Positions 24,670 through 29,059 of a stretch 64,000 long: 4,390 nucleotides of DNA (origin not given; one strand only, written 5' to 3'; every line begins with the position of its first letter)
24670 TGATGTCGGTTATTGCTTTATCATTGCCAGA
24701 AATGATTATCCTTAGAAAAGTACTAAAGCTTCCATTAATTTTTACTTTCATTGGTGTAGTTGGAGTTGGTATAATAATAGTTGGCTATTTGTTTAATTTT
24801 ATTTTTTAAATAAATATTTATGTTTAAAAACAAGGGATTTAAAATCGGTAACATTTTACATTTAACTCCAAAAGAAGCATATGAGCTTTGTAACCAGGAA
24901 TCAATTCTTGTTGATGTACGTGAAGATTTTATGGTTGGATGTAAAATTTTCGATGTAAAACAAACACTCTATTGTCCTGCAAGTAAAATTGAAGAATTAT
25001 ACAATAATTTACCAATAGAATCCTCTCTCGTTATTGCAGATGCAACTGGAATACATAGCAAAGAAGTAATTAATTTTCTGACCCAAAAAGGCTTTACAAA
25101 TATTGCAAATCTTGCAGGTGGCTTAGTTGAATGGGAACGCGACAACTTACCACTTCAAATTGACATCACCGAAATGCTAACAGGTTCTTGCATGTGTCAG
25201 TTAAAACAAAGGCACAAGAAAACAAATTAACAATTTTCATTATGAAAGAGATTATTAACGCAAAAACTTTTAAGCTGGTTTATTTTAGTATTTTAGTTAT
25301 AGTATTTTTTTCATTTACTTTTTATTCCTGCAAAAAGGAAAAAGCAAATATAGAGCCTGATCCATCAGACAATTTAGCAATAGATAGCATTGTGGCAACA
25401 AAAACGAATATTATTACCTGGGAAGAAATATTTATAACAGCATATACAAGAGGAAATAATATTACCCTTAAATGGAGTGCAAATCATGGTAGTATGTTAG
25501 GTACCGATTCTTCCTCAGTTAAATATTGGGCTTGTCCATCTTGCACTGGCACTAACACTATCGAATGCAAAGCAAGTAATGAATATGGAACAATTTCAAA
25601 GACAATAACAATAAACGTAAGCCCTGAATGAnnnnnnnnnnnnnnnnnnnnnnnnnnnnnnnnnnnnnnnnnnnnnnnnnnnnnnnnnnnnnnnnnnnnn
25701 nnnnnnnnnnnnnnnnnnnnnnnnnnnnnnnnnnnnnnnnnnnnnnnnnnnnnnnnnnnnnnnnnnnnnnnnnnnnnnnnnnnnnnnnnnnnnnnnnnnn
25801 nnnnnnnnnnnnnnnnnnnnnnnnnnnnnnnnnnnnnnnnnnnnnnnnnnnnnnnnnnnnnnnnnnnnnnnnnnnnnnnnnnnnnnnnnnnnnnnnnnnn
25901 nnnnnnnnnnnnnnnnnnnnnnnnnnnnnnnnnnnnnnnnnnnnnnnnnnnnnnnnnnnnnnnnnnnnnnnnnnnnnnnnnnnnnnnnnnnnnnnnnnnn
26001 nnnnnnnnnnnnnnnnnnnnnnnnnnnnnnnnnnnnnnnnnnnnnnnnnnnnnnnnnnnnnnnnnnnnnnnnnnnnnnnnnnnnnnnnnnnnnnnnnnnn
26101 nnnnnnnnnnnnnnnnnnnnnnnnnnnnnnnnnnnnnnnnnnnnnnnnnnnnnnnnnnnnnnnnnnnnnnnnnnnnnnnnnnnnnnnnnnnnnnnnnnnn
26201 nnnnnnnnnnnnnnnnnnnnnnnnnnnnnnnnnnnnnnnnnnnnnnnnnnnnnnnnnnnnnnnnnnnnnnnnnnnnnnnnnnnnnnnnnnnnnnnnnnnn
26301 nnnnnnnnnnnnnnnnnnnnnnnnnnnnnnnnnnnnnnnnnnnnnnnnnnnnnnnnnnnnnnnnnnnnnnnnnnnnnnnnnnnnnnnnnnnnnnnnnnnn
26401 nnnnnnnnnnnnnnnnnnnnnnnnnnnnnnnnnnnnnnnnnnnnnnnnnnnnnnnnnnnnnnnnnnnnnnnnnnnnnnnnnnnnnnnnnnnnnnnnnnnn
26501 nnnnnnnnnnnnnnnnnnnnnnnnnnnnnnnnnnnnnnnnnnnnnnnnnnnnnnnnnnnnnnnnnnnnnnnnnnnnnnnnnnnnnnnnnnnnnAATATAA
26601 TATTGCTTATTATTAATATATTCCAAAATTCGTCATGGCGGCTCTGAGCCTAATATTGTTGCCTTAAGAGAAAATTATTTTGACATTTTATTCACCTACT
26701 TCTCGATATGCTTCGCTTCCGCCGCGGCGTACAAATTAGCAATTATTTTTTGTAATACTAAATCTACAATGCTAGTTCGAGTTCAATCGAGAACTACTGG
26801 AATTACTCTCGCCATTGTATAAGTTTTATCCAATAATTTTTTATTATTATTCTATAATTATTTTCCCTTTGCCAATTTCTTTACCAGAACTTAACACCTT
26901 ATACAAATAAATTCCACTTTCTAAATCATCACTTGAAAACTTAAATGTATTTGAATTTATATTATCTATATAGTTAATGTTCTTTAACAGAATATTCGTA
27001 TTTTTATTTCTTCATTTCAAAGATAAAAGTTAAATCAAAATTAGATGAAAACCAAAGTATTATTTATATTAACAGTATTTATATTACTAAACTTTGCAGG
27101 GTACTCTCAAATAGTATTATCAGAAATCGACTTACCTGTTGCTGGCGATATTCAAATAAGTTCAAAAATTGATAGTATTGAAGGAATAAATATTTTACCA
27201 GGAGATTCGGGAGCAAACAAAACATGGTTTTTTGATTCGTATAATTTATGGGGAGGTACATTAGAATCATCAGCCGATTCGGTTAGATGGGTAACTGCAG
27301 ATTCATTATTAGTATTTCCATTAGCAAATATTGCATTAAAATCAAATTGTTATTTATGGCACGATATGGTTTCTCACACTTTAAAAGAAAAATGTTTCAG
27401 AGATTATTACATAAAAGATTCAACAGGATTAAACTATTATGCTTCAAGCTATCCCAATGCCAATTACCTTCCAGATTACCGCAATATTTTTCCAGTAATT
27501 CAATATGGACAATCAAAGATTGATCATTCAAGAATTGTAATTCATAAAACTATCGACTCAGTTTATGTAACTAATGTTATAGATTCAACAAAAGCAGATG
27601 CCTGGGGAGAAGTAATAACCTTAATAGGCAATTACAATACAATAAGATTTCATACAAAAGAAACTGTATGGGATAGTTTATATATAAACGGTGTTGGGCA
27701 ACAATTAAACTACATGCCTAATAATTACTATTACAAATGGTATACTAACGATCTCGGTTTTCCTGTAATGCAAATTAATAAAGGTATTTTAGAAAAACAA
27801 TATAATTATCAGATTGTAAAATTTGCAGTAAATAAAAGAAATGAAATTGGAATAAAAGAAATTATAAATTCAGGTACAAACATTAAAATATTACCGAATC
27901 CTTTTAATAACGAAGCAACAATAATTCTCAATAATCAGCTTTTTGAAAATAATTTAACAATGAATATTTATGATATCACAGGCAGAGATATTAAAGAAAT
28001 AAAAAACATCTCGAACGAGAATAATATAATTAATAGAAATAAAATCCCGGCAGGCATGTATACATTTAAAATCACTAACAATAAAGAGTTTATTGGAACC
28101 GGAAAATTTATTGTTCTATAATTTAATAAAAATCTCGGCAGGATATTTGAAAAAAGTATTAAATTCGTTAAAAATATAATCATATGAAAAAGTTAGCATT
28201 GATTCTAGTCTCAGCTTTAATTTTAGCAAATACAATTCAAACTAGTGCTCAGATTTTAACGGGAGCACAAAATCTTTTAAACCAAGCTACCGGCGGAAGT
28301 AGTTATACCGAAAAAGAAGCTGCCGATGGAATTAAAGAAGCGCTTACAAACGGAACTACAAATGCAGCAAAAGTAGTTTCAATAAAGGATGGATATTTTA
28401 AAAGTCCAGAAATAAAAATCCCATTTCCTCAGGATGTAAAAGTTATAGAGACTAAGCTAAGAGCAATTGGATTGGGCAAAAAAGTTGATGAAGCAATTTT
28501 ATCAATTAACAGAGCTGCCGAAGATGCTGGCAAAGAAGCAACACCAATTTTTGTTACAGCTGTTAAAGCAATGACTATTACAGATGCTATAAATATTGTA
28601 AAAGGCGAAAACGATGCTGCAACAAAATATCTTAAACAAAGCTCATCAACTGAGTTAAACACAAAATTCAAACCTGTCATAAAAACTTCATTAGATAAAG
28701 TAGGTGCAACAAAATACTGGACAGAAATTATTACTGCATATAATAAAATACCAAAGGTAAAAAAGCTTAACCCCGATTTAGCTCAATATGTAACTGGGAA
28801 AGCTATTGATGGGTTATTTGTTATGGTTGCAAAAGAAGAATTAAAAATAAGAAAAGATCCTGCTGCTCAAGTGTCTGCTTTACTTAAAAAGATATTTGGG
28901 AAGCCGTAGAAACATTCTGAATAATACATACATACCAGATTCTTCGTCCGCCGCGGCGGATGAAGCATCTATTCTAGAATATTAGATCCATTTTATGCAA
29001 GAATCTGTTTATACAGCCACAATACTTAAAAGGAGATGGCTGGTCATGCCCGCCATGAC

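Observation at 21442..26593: ArsR-gated, envelope-spanning thiol-redox / permease operon lacking any canonical ars core gene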

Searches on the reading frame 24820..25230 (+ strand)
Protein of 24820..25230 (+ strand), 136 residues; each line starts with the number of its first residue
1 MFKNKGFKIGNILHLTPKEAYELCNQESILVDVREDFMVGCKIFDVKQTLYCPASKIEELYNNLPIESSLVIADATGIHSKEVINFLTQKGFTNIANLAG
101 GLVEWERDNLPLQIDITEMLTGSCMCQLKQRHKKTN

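Call 3: search_protein_families(library=pfam, proteins=[window:24820-25230:+], max_evalue=0.01)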
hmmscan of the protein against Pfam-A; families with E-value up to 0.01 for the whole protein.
window:24820-25230:+ (136 aa): 1 family
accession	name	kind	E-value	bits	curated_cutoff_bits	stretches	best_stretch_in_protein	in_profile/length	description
PF00581.25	Rhodanese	-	6e-07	30.3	22.2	1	16-107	1-101/102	Rhodanese-like domain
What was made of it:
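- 24820..25230 (+): A cytoplasmic rhodanese-homology protein with Asp74 at the catalytic Cys position and a C-terminal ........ motif. Rhodanese at 30 bits against a cut-off of 22 (call 3).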

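Call 4: search_protein_families(library=ncbifam, proteins=[window:24820-25230:+], max_evalue=0.01)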
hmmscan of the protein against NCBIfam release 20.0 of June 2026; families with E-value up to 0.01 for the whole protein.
window:24820-25230:+ (136 aa): 7 families
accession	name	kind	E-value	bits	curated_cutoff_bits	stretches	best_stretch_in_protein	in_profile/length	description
NF006444.0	PRK08762.1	equivalog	1.9e-07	30.1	449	1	11-116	13-118/387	molybdopterin-synthase adenylyltransferase MoeB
NF045521.1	rhoda_near_glyco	subfamily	5.9e-07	29.4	145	1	26-112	30-115/144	rhodanese homology domain-containing protein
NF041203.1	rhodanese_LYCAU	equivalog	9.2e-07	28.6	115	1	22-112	31-123/126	rhodanese-related (seleno)protein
NF001195.0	PRK00162.1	equivalog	9.4e-07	29.1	102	1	13-111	5-102/108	thiosulfate sulfurtransferase GlpE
NF005902.0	PRK07878.1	equivalog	9.8e-07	28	647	1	16-107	290-383/392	adenylyltransferase/sulfurtransferase MoeZ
NF001133.1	PRK00142.1-1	equivalog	0.00058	19.5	170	1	14-108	107-206/229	oxygen-dependent tRNA uridine(34) hydroxylase TrhO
NF008557.0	PRK11493.1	equivalog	0.0035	16.5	250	1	69-127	89-148/281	3-mercaptopyruvate sulfurtransferase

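Call 39: search_solved_structures(query=window:24820-25230:+, max_evalue=0.1, show_alignments=2)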
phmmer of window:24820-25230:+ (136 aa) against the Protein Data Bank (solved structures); distinct sequences matched with E-value up to 0.1: 6.
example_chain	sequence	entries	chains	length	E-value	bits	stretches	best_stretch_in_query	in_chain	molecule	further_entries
6mxv_A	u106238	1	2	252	3.7e-06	30.1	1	19-112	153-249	Rhodanese-like family protein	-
1qxn_A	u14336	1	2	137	4.6e-05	26.6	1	11-111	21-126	sulfide dehydrogenase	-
3gk5_A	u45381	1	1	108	0.00023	24.3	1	21-114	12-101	Uncharacterized rhodanese-related protein TVG0868615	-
6pfz_D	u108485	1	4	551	0.00037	23.6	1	23-105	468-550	NADH oxidase (NoxA-3)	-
9j5o_A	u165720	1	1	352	0.053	16.7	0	14-108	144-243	tRNA uridine(34) hydroxylase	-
3hix_A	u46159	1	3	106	0.097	15.8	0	68-114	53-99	Alr3790 protein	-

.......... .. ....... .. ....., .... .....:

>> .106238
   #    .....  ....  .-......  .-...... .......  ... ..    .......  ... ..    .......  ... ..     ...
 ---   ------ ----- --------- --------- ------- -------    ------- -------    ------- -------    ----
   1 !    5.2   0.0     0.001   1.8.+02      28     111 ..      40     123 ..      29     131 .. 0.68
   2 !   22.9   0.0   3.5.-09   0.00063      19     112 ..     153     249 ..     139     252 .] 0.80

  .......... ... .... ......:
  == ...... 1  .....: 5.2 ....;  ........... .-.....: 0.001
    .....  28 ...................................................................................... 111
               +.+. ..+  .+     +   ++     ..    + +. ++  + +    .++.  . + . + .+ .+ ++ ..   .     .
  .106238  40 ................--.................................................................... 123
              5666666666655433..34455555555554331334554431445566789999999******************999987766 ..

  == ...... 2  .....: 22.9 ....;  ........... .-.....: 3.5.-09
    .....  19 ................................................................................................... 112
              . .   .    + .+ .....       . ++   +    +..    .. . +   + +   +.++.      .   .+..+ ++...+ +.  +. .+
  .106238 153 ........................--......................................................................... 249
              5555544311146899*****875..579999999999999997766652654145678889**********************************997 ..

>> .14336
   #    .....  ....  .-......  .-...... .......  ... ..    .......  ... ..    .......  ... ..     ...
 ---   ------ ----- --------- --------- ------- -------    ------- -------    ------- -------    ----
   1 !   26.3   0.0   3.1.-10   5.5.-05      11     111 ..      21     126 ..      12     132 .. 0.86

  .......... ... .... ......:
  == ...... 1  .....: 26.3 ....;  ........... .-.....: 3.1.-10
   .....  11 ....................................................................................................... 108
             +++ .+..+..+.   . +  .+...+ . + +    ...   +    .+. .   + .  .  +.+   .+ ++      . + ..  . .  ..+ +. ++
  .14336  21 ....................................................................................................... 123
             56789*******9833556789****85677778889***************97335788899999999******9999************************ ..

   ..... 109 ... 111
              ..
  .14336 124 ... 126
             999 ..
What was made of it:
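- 24820..25230 (+): The PDB alignment places D74 on the catalytic Cys of 6MXV (call 39).
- On Rhodanese sulfurtransferase: Asp74 aligns with the catalytic Cys of 6MXV (call 39).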

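Call 72: find_homologous_proteins(query=window:24820-25230:+, max_evalue=0.001)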
Query window:24820-25230:+ (136 aa): 225 proteins with E <= 0.001 among 225 candidates; the best 120 are listed.
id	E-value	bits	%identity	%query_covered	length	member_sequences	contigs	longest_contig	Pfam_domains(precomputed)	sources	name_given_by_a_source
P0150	3.6e-77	274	89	100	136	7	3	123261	PF00581.26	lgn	-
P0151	1.8e-73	263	86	99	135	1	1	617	PF00581.26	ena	-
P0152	8.3e-69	247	81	99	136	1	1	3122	PF00581.26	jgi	jgi:rhodanese-related sulfurtransferase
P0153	2.7e-65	236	78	99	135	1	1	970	PF00581.26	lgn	-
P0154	6.5e-61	222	83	88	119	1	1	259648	PF00581.26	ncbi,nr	ncbi:MAG: rhodanese-like domain-containing protein, partial [Bacteroidia bacterium]|nr:rhodanese-lik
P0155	7.4e-60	218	100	74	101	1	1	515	-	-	-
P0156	2.1e-58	214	71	98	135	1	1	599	PF00581.26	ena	-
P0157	6.1e-58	212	73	98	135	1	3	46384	PF00581.26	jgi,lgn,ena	-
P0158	6.6e-58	212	89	79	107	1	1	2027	PF00581.26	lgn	-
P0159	9.1e-56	205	71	98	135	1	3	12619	PF00581.26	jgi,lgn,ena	-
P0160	1.4e-55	205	71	98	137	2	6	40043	PF00581.26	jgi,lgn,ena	-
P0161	1.1e-54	202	68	98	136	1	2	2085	PF00581.26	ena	-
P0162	1.5e-53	198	68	100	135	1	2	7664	PF00581.26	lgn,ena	-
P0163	4.8e-52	193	66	99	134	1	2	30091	PF00581.26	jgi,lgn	-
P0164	1.3e-51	192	64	99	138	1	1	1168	PF00581.26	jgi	jgi:rhodanese-related sulfurtransferase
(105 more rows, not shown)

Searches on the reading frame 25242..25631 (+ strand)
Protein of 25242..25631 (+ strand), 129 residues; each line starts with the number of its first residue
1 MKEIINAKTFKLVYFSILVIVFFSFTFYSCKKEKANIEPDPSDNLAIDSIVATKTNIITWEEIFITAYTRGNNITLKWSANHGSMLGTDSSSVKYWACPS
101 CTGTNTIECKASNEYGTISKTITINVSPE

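Call 3: search_protein_families(library=pfam, proteins=[window:25242-25631:+], max_evalue=0.01)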
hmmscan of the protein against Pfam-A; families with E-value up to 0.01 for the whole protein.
window:25242-25631:+ (129 aa): 1 family
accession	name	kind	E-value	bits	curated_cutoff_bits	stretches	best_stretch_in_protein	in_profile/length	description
PF06306.17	CgtA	-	0.00067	19.7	21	1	5-68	199-256/347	Beta-1,4-N-acetylgalactosaminyltransferase (CgtA)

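Call 4: search_protein_families(library=ncbifam, proteins=[window:25242-25631:+], max_evalue=0.01)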
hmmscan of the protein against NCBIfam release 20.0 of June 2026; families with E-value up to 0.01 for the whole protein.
window:25242-25631:+ (129 aa): 1 family
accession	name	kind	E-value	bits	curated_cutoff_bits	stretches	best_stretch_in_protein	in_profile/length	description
NF050142.1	PG1828_fam_lipo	equivalog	0.0037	18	50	1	17-56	6-46/59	PG1828 family lipoprotein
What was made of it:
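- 25242..25631 (+): A lipoprotein (lipobox Cys30) with an Ig-like beta-sandwich and three invariant Cys (C98-x2-C101 and C109). It always lies immediately upstream of the barrel gene. No Pfam or NCBIfam family matches (calls 3, 4).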

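Call 40: find_homologous_proteins(query=window:25242-25631:+, max_evalue=0.001)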
Query window:25242-25631:+ (129 aa): 51 proteins with E <= 0.001 among 57 candidates.
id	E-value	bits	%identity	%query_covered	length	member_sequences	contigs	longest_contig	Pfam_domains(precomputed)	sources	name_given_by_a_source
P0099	1.7e-79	282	100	100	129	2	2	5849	-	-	-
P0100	5.0e-63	229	80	99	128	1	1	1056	-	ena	-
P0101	2.2e-61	223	81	100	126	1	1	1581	-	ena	-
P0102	3.6e-61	223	81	100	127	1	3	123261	-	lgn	-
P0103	1.7e-60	220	81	100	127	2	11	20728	-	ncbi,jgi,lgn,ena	jgi:hypothetical protein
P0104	4.1e-56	206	76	96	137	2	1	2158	-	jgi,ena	-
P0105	5.2e-46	174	68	88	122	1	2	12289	-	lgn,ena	-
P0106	8.8e-46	173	63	93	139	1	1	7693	-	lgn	-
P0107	1.8e-44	169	67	88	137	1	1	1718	-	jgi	jgi:hypothetical protein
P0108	1.5e-43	166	61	95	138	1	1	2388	-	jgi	jgi:hypothetical protein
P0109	1.9e-43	165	64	87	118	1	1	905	-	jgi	jgi:hypothetical protein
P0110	5.0e-43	164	65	87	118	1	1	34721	-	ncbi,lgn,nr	ncbi:MAG: hypothetical protein NTZ33_03120 [Bacteroidetes bacterium]|nr:hypothetical protein [Bacter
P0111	5.2e-43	164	69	77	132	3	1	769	-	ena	-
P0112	5.4e-43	164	61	95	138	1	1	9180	-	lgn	-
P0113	3.0e-42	161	62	91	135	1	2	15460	-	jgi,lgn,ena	-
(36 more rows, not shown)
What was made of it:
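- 25242..25631 (+): There are 51 homologue clusters, all unnamed (call 40).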

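Call 42: find_encoding_contigs(protein=P0102, flank=10000, max_places=1)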
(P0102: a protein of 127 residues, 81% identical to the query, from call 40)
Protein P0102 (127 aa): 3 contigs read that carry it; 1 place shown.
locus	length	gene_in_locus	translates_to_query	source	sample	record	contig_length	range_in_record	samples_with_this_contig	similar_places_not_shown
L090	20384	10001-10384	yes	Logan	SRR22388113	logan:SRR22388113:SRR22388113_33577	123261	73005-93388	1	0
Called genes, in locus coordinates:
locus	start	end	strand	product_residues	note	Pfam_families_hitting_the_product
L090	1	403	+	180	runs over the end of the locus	PF13192:Thioredoxin_3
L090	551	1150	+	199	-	-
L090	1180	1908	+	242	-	PF01936:NYN, PF12872:OST-HTH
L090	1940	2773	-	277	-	PF00902:TatC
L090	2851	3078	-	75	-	PF02416:TatA_B_E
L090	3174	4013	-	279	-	PF18962:Por_Secre_tail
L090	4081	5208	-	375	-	PF09719:C_GCAxxG_C_C, PF13860:FlgD_ig, PF18962:Por_Secre_tail (weak)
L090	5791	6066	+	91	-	PF13192:Thioredoxin_3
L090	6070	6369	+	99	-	PF01022:HTH_5 (weak)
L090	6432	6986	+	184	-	-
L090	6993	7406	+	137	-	-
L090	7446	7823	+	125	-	-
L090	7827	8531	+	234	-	PF13386:DsbD_2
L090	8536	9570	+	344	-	PF03773:ArsP_1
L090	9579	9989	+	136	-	PF00581:Rhodanese (weak)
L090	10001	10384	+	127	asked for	-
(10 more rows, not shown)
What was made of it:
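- The barrel gene appears split in the closest relative (call 42).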

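Call 53: predict_structure(alignment_id=A2)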
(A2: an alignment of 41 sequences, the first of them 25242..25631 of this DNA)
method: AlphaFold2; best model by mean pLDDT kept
length: 129 residues; sequences in the alignment: 41
mean_pLDDT: 88.6   pTM: 0.67
mean pLDDT of the five models: 88.6, 88.5, 88.2, 87.5, 85.8
residues with pLDDT >= 90: 84; 70-90: 31; 50-70: 14; < 50: 0
segments of 3 or more residues with pLDDT < 50: none
pLDDT, mean of each block of 10 residues (from residue 1): 62 87 81 76 95 96 96 95 87 94 95 95 95
secondary structure, 60 per line:
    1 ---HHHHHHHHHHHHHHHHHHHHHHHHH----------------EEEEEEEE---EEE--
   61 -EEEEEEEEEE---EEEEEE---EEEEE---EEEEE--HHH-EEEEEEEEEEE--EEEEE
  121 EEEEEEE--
elements in order: H4-28 E45-52 E56-58 E62-71 E75-80 E84-88 E92-96 E103-113 E116-127

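Call 56: fold_search(model_id=the predicted structure, library=pdb)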
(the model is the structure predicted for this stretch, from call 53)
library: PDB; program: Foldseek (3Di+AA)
matches with E <= 10: 1971; with E <= 0.001: 29
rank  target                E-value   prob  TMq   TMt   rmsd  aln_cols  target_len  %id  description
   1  2wwm_O                1.1e-04  1.00  0.44  0.56   5.1        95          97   13  Crystal structure of the Titin M10-Obscurin like 1 Ig complex in space group P1 (released 2010-02-16)
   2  2cqv_MODEL_1_A        1.3e-04  1.00  0.44  0.49   5.2       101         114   16  Solution structure of the eighth Ig-like domain of human myosin light chain kinase (released 2005-11-20)
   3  2y25_A                1.5e-04  1.00  0.48  0.23   3.8        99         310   12  Crystal structure of the myomesin domains My11-My13 (released 2011-12-21)
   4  1t0p_B                1.9e-04  1.00  0.45  0.61   4.0        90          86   11  Structural Basis of ICAM recognition by integrin alpahLbeta2 revealed in the complex structure of binding domains of I (released 2005-03-08)
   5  2r15_A                2.7e-04  1.00  0.49  0.32   3.8        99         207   12  Crystal structure of the myomesin domains 12 and 13 (released 2008-01-29)
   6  6sdb_C                3.8e-04  1.00  0.46  0.58   5.4        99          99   14  Chimeric titin Z1Z2 functionalized with a KLER exogenous peptide from decorin (released 2019-09-18)
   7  9lgg_C                4.7e-04  1.00  0.46  0.25   4.5       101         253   14  Crystal structure of the human MuSK(Ig3_Fz)/L1 peptide complex (released 2025-12-03)
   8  6c6m_B                4.9e-04  1.00  0.50  0.66   3.9        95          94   14  IgCam3 of human MLCK1 (released 2019-01-23)
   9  8p35_A                4.9e-04  1.00  0.39  0.49   5.0        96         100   14  Mutant human titin immunoglobulin-like 21 domain - C3575S (released 2023-11-29)
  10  7y5j                  5.2e-04  1.00  0.49  0.63   3.5        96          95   20  Crystal structure of sDscam Ig1 domain, isoform alpha1v7 (released 2023-05-24)
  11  5o5i                  5.2e-04  1.00  0.48  0.64   4.7        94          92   15  Robo1 Ig5 (released 2018-01-17)
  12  1koa                  5.5e-04  1.00  0.46  0.15   3.7        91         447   12  TWITCHIN KINASE FRAGMENT (C.ELEGANS), AUTOREGULATED PROTEIN KINASE AND IMMUNOGLOBULIN DOMAINS (released 1997-03-12)
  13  2wwm_C                5.5e-04  1.00  0.43  0.54   4.8        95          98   12  Crystal structure of the Titin M10-Obscurin like 1 Ig complex in space group P1 (released 2010-02-16)
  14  2v5t                  6.1e-04  1.00  0.44  0.32   4.1        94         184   16  Crystal structure of NCAM2 Ig2-3 (released 2008-07-29)
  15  4pbv_C                6.4e-04  1.00  0.44  0.31   4.8        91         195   18  Crystal structure of chicken receptor protein tyrosine phosphatase sigma in complex with TrkC (released 2014-11-12)
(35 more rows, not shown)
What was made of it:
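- Tried and rejected: I rejected a thioredoxin-type oxidoreductase role for the lipoprotein, because its model is an Ig-like sandwich (call 56).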

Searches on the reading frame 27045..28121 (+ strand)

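Call 17: search_protein_families(library=pfam, proteins=[window:27045-28121:+], max_evalue=0.001)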
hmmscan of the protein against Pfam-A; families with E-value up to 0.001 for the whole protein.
window:27045-28121:+ (358 aa): 1 family
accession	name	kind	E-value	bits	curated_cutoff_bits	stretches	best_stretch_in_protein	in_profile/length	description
PF18962.6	Por_Secre_tail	-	2.6e-10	40.9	27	1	283-357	2-75/75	Secretion system C-terminal sorting domain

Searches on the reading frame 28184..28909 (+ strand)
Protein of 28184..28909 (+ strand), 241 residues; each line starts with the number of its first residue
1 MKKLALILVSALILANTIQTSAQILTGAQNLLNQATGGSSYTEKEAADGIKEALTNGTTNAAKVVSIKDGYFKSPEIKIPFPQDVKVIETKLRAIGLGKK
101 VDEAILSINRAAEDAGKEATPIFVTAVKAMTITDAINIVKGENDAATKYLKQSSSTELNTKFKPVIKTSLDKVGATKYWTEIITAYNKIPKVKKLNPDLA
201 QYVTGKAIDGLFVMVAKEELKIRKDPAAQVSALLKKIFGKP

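Call 17: search_protein_families(library=pfam, proteins=[window:28184-28909:+], max_evalue=0.001)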
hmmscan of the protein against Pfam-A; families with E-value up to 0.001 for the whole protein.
window:28184-28909:+ (241 aa): 1 family
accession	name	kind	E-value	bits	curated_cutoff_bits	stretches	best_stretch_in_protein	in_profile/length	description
PF13852.11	DUF4197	-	8e-76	254.6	24.9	1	41-239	2-199/199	Protein of unknown function (DUF4197)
